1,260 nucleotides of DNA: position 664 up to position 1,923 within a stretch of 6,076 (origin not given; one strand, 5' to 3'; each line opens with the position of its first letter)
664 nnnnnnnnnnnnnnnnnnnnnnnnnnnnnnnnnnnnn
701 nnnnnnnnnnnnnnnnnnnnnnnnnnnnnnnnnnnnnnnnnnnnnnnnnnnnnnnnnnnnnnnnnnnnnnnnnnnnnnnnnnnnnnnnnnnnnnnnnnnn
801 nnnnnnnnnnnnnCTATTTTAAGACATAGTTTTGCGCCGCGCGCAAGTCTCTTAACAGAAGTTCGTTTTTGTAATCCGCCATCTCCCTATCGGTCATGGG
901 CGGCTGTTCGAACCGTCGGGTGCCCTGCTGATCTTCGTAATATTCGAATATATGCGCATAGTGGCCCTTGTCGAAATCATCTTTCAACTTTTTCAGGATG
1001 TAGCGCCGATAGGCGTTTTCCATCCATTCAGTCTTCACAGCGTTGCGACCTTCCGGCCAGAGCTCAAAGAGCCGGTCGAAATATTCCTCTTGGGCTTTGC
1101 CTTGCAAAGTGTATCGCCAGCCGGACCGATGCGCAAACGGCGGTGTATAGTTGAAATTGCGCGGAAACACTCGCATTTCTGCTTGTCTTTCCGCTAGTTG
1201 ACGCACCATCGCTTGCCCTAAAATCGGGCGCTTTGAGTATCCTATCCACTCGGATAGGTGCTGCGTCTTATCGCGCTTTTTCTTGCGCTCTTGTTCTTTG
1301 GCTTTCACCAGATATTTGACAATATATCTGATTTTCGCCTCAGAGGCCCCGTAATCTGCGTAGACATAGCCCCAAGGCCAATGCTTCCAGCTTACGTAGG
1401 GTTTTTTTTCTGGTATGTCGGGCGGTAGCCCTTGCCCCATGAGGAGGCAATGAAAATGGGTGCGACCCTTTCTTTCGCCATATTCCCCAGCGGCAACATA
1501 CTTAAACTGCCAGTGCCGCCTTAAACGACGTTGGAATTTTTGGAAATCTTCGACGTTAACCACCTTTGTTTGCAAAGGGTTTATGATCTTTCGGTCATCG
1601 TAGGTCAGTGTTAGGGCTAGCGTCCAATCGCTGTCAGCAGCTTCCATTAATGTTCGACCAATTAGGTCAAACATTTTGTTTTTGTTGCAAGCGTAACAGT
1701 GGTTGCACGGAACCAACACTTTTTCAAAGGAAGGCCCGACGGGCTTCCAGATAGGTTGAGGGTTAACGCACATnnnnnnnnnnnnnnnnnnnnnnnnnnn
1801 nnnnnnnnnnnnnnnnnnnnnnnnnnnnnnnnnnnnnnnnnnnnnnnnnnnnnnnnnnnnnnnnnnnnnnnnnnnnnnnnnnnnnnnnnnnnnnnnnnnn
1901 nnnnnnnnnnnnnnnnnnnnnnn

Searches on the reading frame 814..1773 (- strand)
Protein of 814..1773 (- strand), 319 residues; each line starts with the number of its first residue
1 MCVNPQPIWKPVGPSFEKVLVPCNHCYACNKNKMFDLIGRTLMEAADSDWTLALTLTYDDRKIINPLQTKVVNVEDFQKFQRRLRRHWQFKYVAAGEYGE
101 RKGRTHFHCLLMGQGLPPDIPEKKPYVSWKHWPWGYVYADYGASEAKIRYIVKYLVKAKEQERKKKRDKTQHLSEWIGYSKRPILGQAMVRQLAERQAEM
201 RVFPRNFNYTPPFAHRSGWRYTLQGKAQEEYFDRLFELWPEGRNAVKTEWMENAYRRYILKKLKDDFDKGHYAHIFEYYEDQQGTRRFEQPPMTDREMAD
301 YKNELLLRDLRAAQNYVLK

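Call 6: search_protein_families(library=pfam, proteins=[window:814-1773:-], max_evalue=0.01)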
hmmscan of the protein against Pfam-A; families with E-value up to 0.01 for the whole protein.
window:814-1773:- (319 aa): 1 family
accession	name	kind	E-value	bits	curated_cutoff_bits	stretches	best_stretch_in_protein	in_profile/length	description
PF23343.2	REP_ORF2-G2P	-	1.9e-16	60.6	27.8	1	52-158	2-98/99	Replication-associated protein ORF2/G2P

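Call 7: search_protein_families(library=phrogs, proteins=[window:814-1773:-], max_evalue=0.01)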
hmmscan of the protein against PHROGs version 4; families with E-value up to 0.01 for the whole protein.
window:814-1773:- (319 aa): 4 families
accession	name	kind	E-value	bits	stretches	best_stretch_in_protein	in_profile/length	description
phrog_942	-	DNA, RNA and nucleotide metabolism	3.3e-32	113.5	1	1-194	60-275/501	replication initiation protein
phrog_29197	-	unknown function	6.6e-10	40.2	1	17-111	58-167/187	-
phrog_713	-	DNA, RNA and nucleotide metabolism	5.3e-05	23.2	1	89-118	168-197/432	DNA replication initiation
phrog_3419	-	DNA, RNA and nucleotide metabolism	0.00013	22.6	1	54-114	108-162/289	rolling circle DNA replication initiation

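Call 8: search_dna_similar(query=window:814-1773:-, collection=phages, mode=protein, max_rows=30)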
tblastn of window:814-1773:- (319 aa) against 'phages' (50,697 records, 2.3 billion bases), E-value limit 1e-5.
Records with a match: 2164; places in all: 2164; records where one place covers at least 80% of the query: 30.
Best place of each record, by identity: <60% 2164.
By first word of the organism name: bajarodmic 627; Microviridae 562; Dulem 273; Dipodfec 72; Gokushovirus 71; Capybara 66; Tortoise 63; Microvirus 62; Blackfly 56; Gokushovirinae 39; and 24 more.
By host as written in the record: - 779; Peromyscus fraterculus 319; Ciona robusta 164; Varecia variegata 119; Hydrochoerus hydrochaeris 66; Gopherus morafkai 63; Austrosimulium ungulatum 56; Homo sapiens 53; and 67 more.
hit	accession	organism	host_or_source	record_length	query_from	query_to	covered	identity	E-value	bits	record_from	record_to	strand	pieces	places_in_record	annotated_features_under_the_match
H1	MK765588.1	Tortoise microvirus 38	Gopherus morafkai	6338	1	268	84%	33.9%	4e-40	155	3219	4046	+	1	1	replication initiation protein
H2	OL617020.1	Flyfo microvirus Tbat2_93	Pteropus tonganus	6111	1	268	84%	32.2%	5e-35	140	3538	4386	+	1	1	replication initiator protein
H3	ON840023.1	Rattus norvegicus microvirus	Rattus norvegicus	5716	17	268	79%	31.8%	8e-29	122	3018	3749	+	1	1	none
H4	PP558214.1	Roseobacter phage CRPss-151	Roseobacter sp. FZCC0023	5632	1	259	81%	30.4%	2e-26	114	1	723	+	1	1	replication initiation protein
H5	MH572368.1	Microviridae sp.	Ciona robusta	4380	1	298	93%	26.1%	5e-8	60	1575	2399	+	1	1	replication initiator protein | major capsid protein | hypothetical protein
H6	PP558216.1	Roseobacter phage CRPss-153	Roseobacter sp. FZCC0023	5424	1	259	81%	29.5%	7e-26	113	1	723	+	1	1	replication initiation protein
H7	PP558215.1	Roseobacter phage CRPss-152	Roseobacter sp. FZCC0023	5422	1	259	81%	29.2%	2e-25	112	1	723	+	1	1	replication initiation protein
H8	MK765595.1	Tortoise microvirus 43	Gopherus morafkai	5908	1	239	75%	31.4%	5e-22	102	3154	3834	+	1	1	replication initiation protein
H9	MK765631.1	Tortoise microvirus 78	Gopherus morafkai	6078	1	239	75%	31.3%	4e-23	105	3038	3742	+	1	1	replication initiation protein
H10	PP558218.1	Roseobacter phage CRPss-155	Roseobacter sp. FZCC0023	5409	1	245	77%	30.5%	6e-26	113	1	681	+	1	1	replication initiation protein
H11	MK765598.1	Tortoise microvirus 46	Gopherus morafkai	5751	1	239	75%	31.1%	3e-25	111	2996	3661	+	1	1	replication initiation protein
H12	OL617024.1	Flyfo microvirus Tbat2_105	Pteropus tonganus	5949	1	231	72%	31.9%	5e-20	96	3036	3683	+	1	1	replication initiator protein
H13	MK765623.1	Tortoise microvirus 70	Gopherus morafkai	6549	1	239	75%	30.6%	8e-25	110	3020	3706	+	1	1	replication initiation protein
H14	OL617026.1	Flyfo microvirus Tbat2_110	Pteropus tonganus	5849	1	216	68%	33.8%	8e-21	99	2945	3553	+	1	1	replication initiator protein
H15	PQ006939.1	bajarodmic virus 717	Dipodomys merriami feces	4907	2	269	84%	27.1%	8e-7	56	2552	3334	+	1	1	replication initiator protein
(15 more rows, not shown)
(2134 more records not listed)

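Call 9: find_related_loci(query=window:814-1773:-, collection=viral_contigs, flank=3000)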
Query window:814-1773:- (319 aa) in viral_contigs; peptide patterns used: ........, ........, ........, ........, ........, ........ (x = any residue, [..] = any of these).
13 stretches matched a pattern; 10 encode a relative of the query (tblastn E <= 1e-3); 10 distinct loci.
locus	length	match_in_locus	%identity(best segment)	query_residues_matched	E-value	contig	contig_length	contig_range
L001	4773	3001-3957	100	1-319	0e+0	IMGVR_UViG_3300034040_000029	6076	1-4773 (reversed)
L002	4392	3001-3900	79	1-300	2e-167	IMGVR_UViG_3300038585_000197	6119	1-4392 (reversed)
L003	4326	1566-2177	27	17-208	2e-14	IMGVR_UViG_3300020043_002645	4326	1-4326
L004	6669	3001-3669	27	14-206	1e-12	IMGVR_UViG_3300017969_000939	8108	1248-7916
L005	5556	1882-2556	26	2-186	2e-12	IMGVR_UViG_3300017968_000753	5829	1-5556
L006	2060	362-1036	26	2-186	1e-12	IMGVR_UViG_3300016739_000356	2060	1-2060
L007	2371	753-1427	26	2-186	2e-12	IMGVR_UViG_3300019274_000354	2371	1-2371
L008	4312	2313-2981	27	14-206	5e-12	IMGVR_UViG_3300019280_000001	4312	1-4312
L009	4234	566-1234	27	14-206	7e-12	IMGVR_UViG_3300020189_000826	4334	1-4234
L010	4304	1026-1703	25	14-206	2e-11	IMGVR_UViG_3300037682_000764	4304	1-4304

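Call 10: find_homologous_proteins(query=window:814-1773:-, max_evalue=1e-10)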
Query window:814-1773:- (319 aa): 47 proteins with E <= 1e-10 among 1180 candidates.
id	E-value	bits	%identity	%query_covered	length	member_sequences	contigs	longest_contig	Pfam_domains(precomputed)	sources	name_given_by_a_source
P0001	1.3e-195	667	100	90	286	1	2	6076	PF23343.3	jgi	jgi:hypothetical protein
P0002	4.4e-186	636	84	99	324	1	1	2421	PF23343.3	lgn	-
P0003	4.1e-138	478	78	84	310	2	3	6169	PF23343.3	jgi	jgi:hypothetical protein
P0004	1.6e-85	305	53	83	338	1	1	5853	PF23343.3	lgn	-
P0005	3.3e-84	301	52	84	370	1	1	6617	PF23343.3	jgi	jgi:hypothetical protein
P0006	6.5e-77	277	49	84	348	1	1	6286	PF23343.3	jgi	-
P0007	4.2e-76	274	47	81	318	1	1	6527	PF23343.3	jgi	jgi:hypothetical protein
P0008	7.4e-76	274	44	93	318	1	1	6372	PF23343.3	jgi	jgi:hypothetical protein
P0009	4.1e-75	271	58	70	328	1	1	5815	PF23343.3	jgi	jgi:hypothetical protein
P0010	5.0e-75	271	49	84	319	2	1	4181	PF23343.3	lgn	-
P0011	9.7e-73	263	46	84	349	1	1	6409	PF23343.3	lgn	-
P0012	5.6e-71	258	42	98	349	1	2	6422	PF23343.3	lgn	-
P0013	1.9e-68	249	44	91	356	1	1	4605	PF23343.3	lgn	-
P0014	1.2e-67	247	48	81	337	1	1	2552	PF23343.3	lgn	-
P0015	1.6e-66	243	41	92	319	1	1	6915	PF23343.3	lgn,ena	-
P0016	3.9e-66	242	44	90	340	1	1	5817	PF23343.3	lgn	-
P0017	5.4e-65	238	39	99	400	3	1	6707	PF23343.3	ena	-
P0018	9.9e-65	237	45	81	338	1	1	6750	PF23343.3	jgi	-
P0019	3.5e-63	232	43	84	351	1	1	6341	PF23343.3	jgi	jgi:hypothetical protein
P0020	2.9e-62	229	43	81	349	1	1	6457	PF23343.3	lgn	-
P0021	2.6e-59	219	46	84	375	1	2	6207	PF23343.3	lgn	-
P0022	8.2e-59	218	45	81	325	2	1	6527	PF23343.3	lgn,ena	-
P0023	3.9e-48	182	36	98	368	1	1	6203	PF23343.3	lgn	-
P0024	2.3e-29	121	31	83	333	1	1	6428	PF23343.3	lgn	-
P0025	6.3e-25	106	33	76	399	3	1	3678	PF23343.3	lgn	-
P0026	5.3e-22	97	30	83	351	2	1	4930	PF23343.3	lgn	-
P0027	3.0e-14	71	28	65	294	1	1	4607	PF23343.3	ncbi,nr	ncbi:MAG: replication initiator protein [Microviridae sp.]|nr:MAG: replication initiator protein [Mi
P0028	1.7e-13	69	33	56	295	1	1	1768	PF23343.3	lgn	-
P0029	9.6e-13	66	33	45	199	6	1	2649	PF23343.3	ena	-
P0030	1.8e-12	65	28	49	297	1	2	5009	PF23343.3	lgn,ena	-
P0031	2.8e-12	65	32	49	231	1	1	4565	PF23343.3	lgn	-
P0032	6.0e-12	64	25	58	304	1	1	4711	PF23343.3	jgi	-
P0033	7.5e-12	63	28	43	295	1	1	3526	PF23343.3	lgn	-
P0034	9.3e-12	63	36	38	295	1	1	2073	PF23343.3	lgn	-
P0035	1.2e-11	63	31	46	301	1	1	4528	PF23343.3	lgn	-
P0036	1.4e-11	62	33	43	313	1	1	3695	PF23343.3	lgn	-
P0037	1.7e-11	62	30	61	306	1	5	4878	PF23343.3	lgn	-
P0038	2.5e-11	61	26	66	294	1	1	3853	PF23343.3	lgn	-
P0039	2.8e-11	61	27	74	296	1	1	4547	PF23343.3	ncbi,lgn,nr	ncbi:MAG: replication initiator protein [Microviridae sp.]|nr:MAG: replication initiator protein [Mi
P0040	5.1e-11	60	33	33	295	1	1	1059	PF23343.3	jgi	jgi:hypothetical protein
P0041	5.2e-11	60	29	55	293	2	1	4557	PF23343.3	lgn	-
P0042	5.2e-11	60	32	43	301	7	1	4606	PF23343.3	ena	-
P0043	6.1e-11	60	38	31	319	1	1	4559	PF23343.3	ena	-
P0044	6.9e-11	60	33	43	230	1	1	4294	PF23343.3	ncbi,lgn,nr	ncbi:MAG: replication initiator protein [Microvirus sp.]|nr:MAG: replication initiator protein [Micr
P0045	8.0e-11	60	31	49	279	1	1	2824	PF23343.3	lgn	-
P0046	8.6e-11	60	29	59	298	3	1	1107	PF23343.3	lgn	-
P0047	8.9e-11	60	28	58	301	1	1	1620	PF23343.3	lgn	-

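Call 15: find_related_loci(query=A1, collection=metagenome_contigs, flank=3500)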
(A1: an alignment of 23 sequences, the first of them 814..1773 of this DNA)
Query A1 (319 aa) in metagenome_contigs; peptide patterns used: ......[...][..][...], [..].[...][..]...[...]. (x = any residue, [..] = any of these).
413 stretches matched a pattern; 90 encode a relative of the query (tblastn E <= 1e-3); the best 80 are kept; 80 distinct loci.
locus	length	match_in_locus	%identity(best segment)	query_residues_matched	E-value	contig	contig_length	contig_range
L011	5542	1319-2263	38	1-300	2e-64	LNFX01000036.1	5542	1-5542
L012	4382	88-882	44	1-258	4e-63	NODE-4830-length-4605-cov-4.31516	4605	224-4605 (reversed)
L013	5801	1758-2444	38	1-241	2e-46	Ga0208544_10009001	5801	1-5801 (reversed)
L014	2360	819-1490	36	1-235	5e-38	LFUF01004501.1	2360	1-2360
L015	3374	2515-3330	30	1-266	5e-38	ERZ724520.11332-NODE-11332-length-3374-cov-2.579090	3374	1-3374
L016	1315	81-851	30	1-251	1e-38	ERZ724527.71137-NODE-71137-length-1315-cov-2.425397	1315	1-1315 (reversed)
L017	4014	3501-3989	40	1-163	8e-35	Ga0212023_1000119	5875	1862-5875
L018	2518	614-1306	33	1-241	3e-33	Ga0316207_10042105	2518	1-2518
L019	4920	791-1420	33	21-241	1e-31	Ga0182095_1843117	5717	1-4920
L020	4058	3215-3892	33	1-239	7e-32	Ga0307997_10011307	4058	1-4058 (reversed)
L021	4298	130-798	30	1-239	6e-31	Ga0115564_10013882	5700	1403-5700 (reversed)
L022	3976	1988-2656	31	1-239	9e-31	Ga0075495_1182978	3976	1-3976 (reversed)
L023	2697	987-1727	29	21-293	1e-30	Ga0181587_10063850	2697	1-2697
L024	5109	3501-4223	30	1-259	2e-30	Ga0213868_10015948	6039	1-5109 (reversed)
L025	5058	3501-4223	32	1-251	2e-30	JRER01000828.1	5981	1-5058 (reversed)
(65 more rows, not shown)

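Call 16: find_encoding_contigs(protein=P0002, flank=3500, max_places=2)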
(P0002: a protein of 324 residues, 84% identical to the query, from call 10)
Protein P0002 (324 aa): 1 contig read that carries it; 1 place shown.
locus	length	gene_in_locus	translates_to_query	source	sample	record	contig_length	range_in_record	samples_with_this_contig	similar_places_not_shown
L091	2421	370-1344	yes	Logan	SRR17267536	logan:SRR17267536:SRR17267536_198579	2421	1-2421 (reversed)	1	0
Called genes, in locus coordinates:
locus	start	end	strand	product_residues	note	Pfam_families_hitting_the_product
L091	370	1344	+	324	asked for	PF23343:REP_ORF2-G2P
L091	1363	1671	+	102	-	-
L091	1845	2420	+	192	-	?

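Call 17: find_encoding_contigs(protein=P0003, flank=3500, max_places=3)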
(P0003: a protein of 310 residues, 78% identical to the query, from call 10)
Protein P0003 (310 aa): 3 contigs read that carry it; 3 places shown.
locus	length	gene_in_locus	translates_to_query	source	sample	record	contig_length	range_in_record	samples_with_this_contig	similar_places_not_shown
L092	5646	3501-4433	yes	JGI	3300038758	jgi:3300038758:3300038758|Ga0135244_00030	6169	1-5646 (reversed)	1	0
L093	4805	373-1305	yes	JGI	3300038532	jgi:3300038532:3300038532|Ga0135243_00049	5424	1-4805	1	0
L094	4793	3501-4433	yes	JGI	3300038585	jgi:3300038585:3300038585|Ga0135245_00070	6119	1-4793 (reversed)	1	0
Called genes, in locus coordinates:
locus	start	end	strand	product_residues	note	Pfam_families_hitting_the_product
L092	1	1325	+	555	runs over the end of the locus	-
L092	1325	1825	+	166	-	-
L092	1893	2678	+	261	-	-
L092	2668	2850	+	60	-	-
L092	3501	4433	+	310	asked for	PF23343:REP_ORF2-G2P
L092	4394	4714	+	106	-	-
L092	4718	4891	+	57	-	-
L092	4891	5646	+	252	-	?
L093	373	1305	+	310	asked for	PF23343:REP_ORF2-G2P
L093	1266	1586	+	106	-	-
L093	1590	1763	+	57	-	-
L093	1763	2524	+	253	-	-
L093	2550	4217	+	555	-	-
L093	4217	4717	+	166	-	-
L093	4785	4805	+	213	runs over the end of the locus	?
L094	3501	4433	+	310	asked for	PF23343:REP_ORF2-G2P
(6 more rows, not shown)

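Call 18: find_encoding_contigs(protein=P0004, flank=3500, max_places=2)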
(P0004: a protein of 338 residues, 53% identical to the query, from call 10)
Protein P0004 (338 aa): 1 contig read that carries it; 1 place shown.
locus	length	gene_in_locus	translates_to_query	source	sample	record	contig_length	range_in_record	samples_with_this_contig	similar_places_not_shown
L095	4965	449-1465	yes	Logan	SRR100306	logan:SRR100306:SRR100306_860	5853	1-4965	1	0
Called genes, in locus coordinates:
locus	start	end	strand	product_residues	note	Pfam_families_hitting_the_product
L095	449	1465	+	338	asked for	PF23343:REP_ORF2-G2P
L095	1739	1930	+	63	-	-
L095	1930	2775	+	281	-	-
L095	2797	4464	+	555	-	-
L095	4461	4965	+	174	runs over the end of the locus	-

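Call 19: find_encoding_contigs(protein=P0005, flank=3500, max_places=2)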
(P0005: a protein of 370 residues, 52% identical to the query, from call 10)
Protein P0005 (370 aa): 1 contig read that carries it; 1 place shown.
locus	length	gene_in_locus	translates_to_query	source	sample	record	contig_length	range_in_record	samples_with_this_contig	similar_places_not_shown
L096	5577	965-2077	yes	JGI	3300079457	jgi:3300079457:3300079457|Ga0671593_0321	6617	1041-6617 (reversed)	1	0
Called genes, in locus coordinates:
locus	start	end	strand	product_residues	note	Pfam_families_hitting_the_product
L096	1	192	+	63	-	?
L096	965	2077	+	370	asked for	PF23343:REP_ORF2-G2P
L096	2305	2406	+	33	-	-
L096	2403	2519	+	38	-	-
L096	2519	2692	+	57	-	-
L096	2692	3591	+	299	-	-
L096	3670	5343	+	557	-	-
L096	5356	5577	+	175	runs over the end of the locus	-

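Call 23: find_encoding_contigs(protein=P0006, flank=3500, max_places=1)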
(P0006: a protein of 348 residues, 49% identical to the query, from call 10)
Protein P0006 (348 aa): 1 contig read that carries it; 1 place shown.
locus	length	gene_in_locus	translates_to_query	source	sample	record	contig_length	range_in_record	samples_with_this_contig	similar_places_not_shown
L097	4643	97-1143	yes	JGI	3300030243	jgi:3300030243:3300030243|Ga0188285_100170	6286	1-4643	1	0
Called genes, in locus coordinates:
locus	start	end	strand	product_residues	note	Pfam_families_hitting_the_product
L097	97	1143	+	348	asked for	PF23343:REP_ORF2-G2P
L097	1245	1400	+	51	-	-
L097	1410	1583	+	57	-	-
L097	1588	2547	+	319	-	-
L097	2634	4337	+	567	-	-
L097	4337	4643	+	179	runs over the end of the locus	-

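Call 24: find_encoding_contigs(protein=P0007, flank=3500, max_places=1)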
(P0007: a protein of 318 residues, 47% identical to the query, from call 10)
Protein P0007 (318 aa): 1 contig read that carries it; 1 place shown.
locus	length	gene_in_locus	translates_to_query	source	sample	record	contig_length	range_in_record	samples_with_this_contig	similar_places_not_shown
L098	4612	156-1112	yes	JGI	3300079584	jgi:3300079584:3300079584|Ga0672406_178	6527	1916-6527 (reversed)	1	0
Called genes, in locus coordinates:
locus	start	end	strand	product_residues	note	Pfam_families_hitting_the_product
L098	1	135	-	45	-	?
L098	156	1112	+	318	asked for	PF23343:REP_ORF2-G2P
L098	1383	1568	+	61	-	-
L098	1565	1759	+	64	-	-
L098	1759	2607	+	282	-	-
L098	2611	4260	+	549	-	-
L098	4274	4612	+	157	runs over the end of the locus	-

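Call 25: find_encoding_contigs(protein=P0009, flank=3500, max_places=1)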
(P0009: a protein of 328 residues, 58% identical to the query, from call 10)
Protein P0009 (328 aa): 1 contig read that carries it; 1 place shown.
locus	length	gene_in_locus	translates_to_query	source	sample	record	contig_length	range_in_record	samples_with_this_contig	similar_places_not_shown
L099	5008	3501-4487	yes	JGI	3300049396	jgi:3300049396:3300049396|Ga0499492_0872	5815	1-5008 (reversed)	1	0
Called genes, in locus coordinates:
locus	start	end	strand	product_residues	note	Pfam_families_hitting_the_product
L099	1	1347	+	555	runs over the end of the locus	-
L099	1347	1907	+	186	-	-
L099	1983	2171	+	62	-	-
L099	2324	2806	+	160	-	PF13539:Peptidase_M15_4 (faint)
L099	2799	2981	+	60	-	-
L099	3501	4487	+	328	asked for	PF23343:REP_ORF2-G2P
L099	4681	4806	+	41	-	-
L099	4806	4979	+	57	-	-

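Call 26: find_encoding_contigs(protein=P0011, flank=3500, max_places=1)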
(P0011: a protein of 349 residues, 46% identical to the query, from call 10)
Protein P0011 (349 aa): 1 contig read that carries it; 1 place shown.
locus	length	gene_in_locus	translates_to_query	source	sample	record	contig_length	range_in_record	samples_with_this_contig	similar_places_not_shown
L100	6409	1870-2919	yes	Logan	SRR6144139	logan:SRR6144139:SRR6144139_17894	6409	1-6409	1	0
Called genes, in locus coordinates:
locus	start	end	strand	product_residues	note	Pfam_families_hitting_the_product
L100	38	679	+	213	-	-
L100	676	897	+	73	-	-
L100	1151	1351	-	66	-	-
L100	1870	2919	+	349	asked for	PF23343:REP_ORF2-G2P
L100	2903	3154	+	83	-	-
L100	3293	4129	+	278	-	-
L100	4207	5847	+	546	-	-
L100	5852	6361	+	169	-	-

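Call 41: find_encoding_contigs(protein=P0012, flank=7000, max_places=1)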
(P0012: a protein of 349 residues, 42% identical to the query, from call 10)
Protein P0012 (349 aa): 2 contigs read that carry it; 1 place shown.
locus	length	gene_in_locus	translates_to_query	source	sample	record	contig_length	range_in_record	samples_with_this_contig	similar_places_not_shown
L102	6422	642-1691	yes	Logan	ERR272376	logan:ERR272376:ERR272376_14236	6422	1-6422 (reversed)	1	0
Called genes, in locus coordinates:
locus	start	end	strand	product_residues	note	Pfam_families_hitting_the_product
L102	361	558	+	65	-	-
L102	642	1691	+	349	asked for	PF23343:REP_ORF2-G2P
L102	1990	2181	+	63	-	-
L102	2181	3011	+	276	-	-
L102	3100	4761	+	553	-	-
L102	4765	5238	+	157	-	-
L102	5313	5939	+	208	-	-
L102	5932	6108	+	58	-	-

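Call 42: find_encoding_contigs(protein=P0015, flank=7000, max_places=1)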
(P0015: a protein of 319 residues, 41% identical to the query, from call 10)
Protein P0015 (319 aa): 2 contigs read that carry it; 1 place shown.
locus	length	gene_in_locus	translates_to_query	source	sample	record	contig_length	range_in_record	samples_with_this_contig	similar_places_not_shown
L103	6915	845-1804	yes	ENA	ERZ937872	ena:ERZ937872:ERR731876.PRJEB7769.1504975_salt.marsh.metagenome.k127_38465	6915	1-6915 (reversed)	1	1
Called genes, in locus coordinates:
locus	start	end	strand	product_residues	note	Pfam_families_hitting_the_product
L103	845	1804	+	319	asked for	PF23343:REP_ORF2-G2P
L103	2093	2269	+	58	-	-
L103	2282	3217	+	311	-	-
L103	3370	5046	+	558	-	-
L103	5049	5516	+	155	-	-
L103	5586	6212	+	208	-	-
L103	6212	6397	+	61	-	-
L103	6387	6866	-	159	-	-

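Call 43: find_encoding_contigs(protein=P0017, flank=7000, max_places=1)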
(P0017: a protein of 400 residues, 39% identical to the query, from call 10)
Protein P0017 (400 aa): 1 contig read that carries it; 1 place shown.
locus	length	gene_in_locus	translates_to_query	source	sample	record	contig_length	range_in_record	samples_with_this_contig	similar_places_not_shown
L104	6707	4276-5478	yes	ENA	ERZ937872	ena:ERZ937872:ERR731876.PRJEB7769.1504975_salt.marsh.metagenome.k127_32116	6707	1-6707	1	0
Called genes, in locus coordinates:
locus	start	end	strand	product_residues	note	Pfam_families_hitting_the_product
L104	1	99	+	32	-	?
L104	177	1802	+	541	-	-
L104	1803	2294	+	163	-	-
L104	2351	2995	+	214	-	-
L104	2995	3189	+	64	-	-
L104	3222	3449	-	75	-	-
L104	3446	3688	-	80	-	-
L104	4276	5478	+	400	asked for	PF23343:REP_ORF2-G2P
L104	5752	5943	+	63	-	-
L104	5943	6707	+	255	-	?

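Call 44: find_encoding_contigs(protein=P0023, flank=7000, max_places=1)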
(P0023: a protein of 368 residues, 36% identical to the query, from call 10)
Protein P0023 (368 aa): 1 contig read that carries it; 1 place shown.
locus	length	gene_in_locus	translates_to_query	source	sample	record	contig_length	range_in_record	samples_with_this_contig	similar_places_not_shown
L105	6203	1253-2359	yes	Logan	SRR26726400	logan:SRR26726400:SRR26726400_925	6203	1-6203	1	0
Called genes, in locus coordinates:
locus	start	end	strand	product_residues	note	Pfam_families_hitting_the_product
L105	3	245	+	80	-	?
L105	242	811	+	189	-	-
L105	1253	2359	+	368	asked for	PF23343:REP_ORF2-G2P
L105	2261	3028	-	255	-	-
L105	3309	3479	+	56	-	-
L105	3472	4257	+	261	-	-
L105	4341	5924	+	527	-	-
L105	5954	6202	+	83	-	?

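Call 47: get_annotated_region(hit=H1, flank=3500)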
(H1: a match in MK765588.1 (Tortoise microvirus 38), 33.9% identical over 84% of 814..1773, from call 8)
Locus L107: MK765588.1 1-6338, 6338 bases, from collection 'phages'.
description: Tortoise microvirus 38 isolate 38_SP_76, complete genome.
organism: Tortoise microvirus 38 (NCBI taxid 2583141)
taxonomy: Viruses; Monodnaviria; Sangervirae; Phixviricota; Malgrandaviricetes; Petitvirales; Microviridae
host: Gopherus morafkai; source: feces; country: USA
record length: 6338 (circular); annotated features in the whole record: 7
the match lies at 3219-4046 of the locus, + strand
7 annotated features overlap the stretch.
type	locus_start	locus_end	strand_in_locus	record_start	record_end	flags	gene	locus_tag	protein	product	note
CDS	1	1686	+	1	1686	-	-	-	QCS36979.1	major capsid protein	similar to PHA00363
CDS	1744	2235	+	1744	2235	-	-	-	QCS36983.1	hypothetical protein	-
CDS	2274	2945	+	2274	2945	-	-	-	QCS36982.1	hypothetical protein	-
CDS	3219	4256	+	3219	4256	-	-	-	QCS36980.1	replication initiation protein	similar to PHA00330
CDS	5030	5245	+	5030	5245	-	-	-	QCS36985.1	hypothetical protein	-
CDS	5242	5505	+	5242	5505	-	-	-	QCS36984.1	hypothetical protein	-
CDS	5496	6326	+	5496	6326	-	-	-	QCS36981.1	hypothetical protein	-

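Call 48: get_annotated_region(hit=H2, flank=3600)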
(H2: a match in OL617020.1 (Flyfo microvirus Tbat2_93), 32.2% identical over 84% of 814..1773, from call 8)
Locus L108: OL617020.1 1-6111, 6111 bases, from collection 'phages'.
description: Flyfo microvirus Tbat2_93, complete genome.
organism: Flyfo microvirus Tbat2_93 (NCBI taxid 2907282)
taxonomy: Viruses; Monodnaviria; Sangervirae; Phixviricota; Malgrandaviricetes; Petitvirales; Microviridae
host: Pteropus tonganus; source: feces; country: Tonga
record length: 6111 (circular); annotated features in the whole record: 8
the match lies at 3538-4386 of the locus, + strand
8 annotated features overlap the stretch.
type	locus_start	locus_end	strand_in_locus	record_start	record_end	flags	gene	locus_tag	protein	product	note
CDS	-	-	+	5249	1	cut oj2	-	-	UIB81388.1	DNA pilot protein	-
CDS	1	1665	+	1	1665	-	-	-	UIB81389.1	major capsid protein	-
CDS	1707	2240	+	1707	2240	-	-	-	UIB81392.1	hypothetical protein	-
CDS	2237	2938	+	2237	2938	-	-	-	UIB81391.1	hypothetical protein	-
CDS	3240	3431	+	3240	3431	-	-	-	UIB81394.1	hypothetical protein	-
CDS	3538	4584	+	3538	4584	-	-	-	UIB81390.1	replication initiator protein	-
CDS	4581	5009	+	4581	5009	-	-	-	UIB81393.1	hypothetical protein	-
CDS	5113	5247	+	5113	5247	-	-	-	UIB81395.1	hypothetical protein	-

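Call 74: find_related_loci(query=A1, collection=genome_contigs, flank=7000)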
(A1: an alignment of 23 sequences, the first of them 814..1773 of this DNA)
Query A1 (319 aa) in genome_contigs; peptide patterns used: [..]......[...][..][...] (x = any residue, [..] = any of these).
1 stretches matched a pattern, but none encodes a relative of the query by tblastn (E <= 1e-3).
